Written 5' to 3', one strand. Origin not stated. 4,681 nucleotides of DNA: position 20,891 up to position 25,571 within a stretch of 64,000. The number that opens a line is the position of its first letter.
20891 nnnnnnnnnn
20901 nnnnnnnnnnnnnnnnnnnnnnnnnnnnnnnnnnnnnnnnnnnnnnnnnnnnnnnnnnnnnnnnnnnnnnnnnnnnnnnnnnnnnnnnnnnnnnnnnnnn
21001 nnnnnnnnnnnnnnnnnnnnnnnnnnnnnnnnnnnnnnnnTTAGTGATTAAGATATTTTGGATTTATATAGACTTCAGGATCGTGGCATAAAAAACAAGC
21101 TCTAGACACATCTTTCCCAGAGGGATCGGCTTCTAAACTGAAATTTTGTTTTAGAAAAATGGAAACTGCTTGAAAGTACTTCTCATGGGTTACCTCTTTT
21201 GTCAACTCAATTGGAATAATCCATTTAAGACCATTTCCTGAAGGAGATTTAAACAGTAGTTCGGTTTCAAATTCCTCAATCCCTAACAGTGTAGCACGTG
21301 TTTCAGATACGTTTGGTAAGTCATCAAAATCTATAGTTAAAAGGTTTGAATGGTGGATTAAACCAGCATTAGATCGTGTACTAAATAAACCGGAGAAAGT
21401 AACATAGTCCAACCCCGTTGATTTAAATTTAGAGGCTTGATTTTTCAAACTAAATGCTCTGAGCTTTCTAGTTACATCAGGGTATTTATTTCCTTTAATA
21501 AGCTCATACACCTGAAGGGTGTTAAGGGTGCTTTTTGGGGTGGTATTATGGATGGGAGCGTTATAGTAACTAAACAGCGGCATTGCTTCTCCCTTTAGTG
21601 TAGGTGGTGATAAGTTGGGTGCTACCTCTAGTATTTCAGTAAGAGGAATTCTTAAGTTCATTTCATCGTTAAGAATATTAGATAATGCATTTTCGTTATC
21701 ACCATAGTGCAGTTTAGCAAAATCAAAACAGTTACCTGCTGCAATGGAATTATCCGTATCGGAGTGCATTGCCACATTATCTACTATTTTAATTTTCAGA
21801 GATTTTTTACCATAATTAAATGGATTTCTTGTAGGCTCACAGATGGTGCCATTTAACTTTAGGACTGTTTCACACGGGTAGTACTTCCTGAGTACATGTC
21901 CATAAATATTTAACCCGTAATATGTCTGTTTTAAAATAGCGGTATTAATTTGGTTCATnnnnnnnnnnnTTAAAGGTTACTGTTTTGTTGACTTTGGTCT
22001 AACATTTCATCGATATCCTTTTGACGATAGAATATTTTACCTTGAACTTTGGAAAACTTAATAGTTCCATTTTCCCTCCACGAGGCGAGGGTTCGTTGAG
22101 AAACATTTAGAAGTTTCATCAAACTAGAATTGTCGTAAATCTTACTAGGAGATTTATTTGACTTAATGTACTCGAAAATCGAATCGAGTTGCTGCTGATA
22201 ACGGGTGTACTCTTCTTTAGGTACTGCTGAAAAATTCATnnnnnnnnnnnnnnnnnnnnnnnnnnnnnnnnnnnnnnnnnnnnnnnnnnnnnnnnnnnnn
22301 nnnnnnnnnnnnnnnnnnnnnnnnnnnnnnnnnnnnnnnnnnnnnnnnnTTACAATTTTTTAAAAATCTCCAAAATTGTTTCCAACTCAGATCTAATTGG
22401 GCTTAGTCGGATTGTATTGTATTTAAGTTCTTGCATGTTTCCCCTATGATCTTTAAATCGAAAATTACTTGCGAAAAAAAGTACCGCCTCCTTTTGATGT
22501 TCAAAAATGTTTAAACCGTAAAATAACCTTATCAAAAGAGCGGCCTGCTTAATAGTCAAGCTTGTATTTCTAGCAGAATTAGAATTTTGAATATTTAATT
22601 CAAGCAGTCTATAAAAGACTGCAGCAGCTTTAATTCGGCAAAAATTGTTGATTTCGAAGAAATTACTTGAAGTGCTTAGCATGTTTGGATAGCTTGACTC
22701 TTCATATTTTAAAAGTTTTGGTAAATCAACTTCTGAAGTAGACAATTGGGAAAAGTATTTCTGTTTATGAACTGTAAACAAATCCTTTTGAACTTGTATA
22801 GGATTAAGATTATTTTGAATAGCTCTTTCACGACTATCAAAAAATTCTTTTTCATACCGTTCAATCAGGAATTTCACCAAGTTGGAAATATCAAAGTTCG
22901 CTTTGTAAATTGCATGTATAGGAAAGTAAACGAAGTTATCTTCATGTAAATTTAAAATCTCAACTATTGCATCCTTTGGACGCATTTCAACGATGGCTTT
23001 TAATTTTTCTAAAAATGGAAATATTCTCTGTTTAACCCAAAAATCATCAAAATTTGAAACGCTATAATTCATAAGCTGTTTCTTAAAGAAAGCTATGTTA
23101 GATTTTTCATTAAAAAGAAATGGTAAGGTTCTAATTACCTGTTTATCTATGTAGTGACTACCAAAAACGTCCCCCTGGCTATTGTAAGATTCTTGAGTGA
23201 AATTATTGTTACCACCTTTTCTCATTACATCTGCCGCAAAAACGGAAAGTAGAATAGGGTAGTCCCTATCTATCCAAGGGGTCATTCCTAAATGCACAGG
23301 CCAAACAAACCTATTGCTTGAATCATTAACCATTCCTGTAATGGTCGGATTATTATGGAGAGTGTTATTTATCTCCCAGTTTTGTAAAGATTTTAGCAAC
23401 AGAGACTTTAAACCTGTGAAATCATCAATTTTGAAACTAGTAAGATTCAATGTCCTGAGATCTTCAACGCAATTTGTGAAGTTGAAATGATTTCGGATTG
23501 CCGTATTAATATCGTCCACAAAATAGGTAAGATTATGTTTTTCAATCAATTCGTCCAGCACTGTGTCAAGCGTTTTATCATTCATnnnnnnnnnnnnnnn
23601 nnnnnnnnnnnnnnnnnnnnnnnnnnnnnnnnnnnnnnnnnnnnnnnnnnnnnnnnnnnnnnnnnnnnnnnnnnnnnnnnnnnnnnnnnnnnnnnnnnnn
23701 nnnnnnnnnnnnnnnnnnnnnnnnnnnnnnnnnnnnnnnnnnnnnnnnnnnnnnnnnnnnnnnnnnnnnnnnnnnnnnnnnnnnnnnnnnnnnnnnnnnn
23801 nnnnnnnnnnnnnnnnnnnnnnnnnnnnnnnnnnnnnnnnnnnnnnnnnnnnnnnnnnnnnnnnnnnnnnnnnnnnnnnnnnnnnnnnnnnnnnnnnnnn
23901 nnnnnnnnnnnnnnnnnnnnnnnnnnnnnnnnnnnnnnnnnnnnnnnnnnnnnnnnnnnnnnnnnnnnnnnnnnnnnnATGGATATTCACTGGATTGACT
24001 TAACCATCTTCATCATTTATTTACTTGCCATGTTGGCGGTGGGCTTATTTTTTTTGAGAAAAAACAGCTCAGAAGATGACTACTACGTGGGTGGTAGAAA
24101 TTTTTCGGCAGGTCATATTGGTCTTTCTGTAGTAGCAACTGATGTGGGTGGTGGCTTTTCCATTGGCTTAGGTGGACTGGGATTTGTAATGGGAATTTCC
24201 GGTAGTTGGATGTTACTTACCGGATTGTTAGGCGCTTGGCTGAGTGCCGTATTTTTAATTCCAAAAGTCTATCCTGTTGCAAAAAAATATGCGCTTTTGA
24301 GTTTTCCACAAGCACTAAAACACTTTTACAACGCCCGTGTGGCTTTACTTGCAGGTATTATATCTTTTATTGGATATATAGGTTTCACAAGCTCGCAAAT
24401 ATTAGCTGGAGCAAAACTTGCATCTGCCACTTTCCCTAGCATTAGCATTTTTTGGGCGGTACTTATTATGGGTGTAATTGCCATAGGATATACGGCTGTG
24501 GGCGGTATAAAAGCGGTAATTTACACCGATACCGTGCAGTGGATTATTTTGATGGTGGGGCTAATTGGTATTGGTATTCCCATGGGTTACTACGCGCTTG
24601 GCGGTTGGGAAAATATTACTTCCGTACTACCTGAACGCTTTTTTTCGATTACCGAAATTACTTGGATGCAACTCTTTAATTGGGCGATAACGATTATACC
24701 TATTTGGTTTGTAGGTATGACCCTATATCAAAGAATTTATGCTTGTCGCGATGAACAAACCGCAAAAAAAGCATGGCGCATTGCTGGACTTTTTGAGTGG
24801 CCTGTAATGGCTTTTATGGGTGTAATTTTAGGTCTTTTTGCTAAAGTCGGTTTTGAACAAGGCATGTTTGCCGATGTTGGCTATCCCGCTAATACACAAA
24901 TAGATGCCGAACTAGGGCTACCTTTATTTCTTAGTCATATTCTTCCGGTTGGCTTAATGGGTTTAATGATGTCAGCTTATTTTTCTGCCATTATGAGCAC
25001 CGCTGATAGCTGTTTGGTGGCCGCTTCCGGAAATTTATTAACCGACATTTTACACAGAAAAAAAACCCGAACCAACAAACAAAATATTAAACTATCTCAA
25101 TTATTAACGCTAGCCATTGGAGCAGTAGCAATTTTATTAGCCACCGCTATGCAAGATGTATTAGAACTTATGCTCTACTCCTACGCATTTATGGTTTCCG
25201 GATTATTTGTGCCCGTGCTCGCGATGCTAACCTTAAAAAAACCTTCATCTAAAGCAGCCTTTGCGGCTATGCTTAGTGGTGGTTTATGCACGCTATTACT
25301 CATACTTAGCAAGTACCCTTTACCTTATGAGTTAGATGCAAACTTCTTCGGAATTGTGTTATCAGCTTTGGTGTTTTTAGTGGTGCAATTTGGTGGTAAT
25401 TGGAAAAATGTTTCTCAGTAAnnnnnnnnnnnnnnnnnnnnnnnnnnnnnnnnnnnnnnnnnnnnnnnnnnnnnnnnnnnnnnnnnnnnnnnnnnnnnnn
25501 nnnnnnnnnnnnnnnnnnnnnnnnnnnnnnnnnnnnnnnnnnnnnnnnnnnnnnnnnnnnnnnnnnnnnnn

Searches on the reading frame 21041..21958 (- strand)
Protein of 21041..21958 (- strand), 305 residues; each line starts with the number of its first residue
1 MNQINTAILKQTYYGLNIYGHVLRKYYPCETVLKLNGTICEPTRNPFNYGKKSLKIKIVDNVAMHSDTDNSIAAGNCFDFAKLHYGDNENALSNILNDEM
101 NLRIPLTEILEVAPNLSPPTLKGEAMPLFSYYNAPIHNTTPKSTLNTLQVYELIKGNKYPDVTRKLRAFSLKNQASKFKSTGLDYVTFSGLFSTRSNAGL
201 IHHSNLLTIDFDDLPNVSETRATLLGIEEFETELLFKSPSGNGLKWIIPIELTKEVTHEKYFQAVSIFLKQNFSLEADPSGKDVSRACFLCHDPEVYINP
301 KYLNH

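Call 8: search_protein_families(library=pfam, proteins=[window:21041-21958:-], max_evalue=0.01)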
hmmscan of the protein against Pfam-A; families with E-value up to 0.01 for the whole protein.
window:21041-21958:- (305 aa): 1 family
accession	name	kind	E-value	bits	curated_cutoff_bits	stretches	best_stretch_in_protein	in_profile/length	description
PF08800.15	BT4734-like_N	-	2.6e-19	70.1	22.4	1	183-297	6-133/134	BT4734-like, N-terminal domain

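Call 28: list_cluster_members(proteins=[P0001, window:21041-21958:-, window:22350-23585:-])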
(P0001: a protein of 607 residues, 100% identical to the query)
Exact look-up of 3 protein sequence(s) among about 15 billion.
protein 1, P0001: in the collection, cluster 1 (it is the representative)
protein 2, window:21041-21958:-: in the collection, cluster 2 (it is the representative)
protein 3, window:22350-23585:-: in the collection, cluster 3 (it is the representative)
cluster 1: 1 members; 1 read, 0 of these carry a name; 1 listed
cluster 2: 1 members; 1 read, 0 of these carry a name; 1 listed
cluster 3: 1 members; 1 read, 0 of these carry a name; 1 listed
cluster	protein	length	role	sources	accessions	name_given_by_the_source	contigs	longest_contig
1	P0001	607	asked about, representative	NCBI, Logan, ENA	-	-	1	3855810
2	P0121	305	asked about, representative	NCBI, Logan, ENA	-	-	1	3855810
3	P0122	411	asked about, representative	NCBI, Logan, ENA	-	-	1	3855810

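Call 76: search_protein_families(library=ncbifam, proteins=[window:21041-21958:-], max_evalue=0.01)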
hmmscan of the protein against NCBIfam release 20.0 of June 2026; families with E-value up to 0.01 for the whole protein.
window:21041-21958:- (305 aa): 1 family
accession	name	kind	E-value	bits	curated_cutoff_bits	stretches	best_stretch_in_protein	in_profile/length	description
NF040562.1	PrimPol_Db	equivalog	8.2e-13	48.3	200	1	151-301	23-182/335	CRISPR-associated primase-polymerase type B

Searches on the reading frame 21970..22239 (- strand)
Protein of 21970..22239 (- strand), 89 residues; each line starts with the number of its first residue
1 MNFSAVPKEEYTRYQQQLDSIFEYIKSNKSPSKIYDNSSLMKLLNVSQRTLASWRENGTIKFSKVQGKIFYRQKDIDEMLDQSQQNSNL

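Call 8: search_protein_families(library=pfam, proteins=[window:21970-22239:-], max_evalue=0.01)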
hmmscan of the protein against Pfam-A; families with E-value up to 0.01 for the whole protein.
window:21970-22239:- (89 aa): 2 families
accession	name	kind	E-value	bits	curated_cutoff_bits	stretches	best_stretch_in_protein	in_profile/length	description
PF12728.13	HTH_17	-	2.4e-09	37.8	27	1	40-82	7-49/51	Helix-turn-helix domain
PF13411.12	MerR_1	-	0.0013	19.2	21.6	1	39-79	5-46/69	MerR HTH family regulatory protein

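Call 76: search_protein_families(library=ncbifam, proteins=[window:21970-22239:-], max_evalue=0.01)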
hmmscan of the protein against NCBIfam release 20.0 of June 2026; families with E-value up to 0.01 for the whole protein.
window:21970-22239:- (89 aa): 2 families
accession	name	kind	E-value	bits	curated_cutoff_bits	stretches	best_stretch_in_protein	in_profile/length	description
NF033518.0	transpos_IS607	equivalog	0.0037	16.8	110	1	40-87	3-51/187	IS607 family transposase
NF047737.1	antiphage_MADS1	equivalog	0.0055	16.9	80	1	39-78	8-47/49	methylation-associated defense system helix-turn-helix domain-containing protein MAD1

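Call 95: search_solved_structures(query=window:21970-22239:-, max_evalue=10)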
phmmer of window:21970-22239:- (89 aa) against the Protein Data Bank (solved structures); distinct sequences matched with E-value up to 10: 3.
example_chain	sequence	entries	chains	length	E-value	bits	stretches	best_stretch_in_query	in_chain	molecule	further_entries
8ch0_A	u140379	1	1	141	0.081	16.6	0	67-85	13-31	Consensus tetratricopeptide repeat protein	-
2fo7_A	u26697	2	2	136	0.096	16.4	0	67-85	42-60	SYNTHETIC CONSENSUS TPR PROTEIN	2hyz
2ljw_A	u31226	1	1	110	0.83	13.4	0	48-72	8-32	Alr2454 protein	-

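Call 98: predict_structure(protein=window:21970-22239:-)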
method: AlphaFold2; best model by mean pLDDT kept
length: 89 residues; sequences in the alignment: 1
mean_pLDDT: 81.3   pTM: 0.70
mean pLDDT of the five models: 81.3, 78.4, 55.5, 47.9, 47.0
residues with pLDDT >= 90: 13; 70-90: 63; 50-70: 9; < 50: 4
segments of 3 or more residues with pLDDT < 50: 1-3
pLDDT, mean of each block of 10 residues (from residue 1): 65 88 89 87 86 78 77 90 71
secondary structure, 60 per line:
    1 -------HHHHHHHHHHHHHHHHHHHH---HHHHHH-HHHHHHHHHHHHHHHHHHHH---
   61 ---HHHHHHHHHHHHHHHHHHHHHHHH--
elements in order: H8-27 H31-36 H38-57 H64-87

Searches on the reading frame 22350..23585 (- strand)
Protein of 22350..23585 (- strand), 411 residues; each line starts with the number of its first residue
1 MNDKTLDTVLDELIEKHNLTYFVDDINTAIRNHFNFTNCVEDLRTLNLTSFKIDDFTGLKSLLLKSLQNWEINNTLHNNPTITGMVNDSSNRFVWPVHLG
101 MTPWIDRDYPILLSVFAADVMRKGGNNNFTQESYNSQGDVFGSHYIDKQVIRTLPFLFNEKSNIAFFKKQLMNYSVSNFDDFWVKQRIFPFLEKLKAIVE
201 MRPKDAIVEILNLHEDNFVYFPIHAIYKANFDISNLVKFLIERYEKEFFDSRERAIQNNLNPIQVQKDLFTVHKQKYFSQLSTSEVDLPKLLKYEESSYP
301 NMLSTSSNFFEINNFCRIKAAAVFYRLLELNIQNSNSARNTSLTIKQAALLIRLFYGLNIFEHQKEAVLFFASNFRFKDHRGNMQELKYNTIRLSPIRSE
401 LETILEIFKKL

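Call 8: search_protein_families(library=pfam, proteins=[window:22350-23585:-], max_evalue=0.01)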
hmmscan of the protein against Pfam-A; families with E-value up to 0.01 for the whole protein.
window:22350-23585:- (411 aa): 0 families

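Call 30: search_protein_families(library=pfam, proteins=[window:22350-23585:-], max_evalue=1)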
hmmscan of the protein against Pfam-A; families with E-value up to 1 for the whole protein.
window:22350-23585:- (411 aa): 0 families

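Call 68: find_homologous_proteins(query=window:22350-23585:-, max_evalue=0.001)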
Query window:22350-23585:- (411 aa): 1 proteins with E <= 0.001 among 4899 candidates.
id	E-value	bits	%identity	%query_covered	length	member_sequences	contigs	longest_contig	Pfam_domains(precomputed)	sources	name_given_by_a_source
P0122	2.9e-270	914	100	100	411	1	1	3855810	-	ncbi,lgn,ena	-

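Call 74: search_protein_representatives(protein=window:22350-23585:-)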
Query: 411 residues. Proteins with E-value up to 0.001 (for the whole library): 6; up to 1e-10: 4; up to 1e-30: 1. The best 6 are listed.
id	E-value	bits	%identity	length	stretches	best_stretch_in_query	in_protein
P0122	9.3e-271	913.7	100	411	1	1-411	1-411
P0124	3.3e-18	82.3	33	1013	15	29-78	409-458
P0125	4.3e-15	72.0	22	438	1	10-410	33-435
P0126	4.4e-11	58.8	22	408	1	17-403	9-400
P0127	2.7e-06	43.1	23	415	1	23-388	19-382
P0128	4.8e-06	42.2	24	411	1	105-395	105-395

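Call 75: search_protein_families(library=pfam, proteins=[P0125, P0126, P0127, P0128, P0124], max_evalue=0.1)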
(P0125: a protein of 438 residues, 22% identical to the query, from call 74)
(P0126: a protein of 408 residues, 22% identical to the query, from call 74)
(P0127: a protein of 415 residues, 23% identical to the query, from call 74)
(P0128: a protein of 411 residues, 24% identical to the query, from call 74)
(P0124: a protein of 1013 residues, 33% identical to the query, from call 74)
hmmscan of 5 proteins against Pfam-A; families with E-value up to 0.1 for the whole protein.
P0125 (438 aa): 2 families
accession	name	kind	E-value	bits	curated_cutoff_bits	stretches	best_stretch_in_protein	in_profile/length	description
PF19852.4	DUF6327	-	0.011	16.8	24.1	0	257-294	5-42/83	Family of unknown function (DUF6327)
PF24275.1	NttA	-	0.051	14.4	27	0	105-145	4-43/94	T2SS substrate NttA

P0126 (408 aa): 1 family
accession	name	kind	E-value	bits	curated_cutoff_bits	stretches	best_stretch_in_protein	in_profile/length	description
PF24203.1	Phage_ProQ_C_like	-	0.095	13.8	27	0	262-353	28-110/112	Phage ProQ C-terminal-like domain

P0127 (415 aa): 0 families

P0128 (411 aa): 1 family
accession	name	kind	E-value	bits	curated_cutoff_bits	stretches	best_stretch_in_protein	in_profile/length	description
PF05211.17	NLBH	-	0.0097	16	24.6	1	148-193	60-105/254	Neuraminyllactose-binding hemagglutinin precursor (NLBH)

P0124 (1013 aa): 7 families
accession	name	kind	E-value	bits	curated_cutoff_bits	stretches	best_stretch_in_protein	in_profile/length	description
PF12775.13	AAA_7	-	2.8e-23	82.8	25.8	0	735-757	118-140/181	P-loop containing dynein motor region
PF18562.6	CIDR1_gamma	-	6.8e-16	58.4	25.3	0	56-71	30-45/52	Cysteine-Rich Interdomain Region 1 gamma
PF08472.16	S6PP_C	-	5.8e-15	55.8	34.4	0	58-78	31-53/133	Sucrose-6-phosphate phosphohydrolase C-terminal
PF18097.6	Vta1_C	-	1.5e-14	53.7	26.3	0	49-62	20-33/38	Vta1 C-terminal domain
PF08705.16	Gag_p6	-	6.1e-11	42.7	27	0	33-40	9-16/38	Gag protein p6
PF02734.22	Dak2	-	1.2e-07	32.2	27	0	387-416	118-147/174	DAK2 domain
PF08583.15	Cmc1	-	2.8e-05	24.5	22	0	561-586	20-45/70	Cytochrome c oxidase biogenesis protein Cmc1 like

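Call 76: search_protein_families(library=ncbifam, proteins=[window:22350-23585:-], max_evalue=0.01)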
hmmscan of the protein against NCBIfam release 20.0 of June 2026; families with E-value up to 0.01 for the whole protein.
window:22350-23585:- (411 aa): 0 families

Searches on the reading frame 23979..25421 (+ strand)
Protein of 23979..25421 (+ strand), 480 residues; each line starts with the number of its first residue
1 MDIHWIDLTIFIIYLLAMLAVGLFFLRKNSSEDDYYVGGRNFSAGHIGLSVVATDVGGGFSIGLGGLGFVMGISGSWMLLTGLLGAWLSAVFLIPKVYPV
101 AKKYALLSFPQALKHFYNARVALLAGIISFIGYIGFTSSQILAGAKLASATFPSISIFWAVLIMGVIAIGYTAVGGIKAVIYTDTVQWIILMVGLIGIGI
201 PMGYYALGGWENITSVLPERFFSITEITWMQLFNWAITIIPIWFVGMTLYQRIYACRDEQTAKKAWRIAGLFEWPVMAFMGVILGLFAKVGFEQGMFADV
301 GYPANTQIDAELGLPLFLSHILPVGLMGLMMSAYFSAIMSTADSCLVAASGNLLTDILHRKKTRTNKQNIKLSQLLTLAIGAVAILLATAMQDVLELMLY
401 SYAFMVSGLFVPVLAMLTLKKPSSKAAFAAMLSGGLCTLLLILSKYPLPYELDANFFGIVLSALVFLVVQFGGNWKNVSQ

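Call 8: search_protein_families(library=pfam, proteins=[window:23979-25421:+], max_evalue=0.01)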
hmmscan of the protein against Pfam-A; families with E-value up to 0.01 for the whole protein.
window:23979-25421:+ (480 aa): 1 family
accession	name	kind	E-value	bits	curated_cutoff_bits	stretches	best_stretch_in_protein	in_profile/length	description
PF00474.23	SSF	-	1.1e-39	136.9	22.8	1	35-434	1-406/406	Sodium:solute symporter family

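Call 56: find_encoding_contigs(protein=window:23979-25421:+, flank=10000, max_places=6)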
Protein window:23979-25421:+ (480 aa): no gene with exactly this product is on record in the collection.
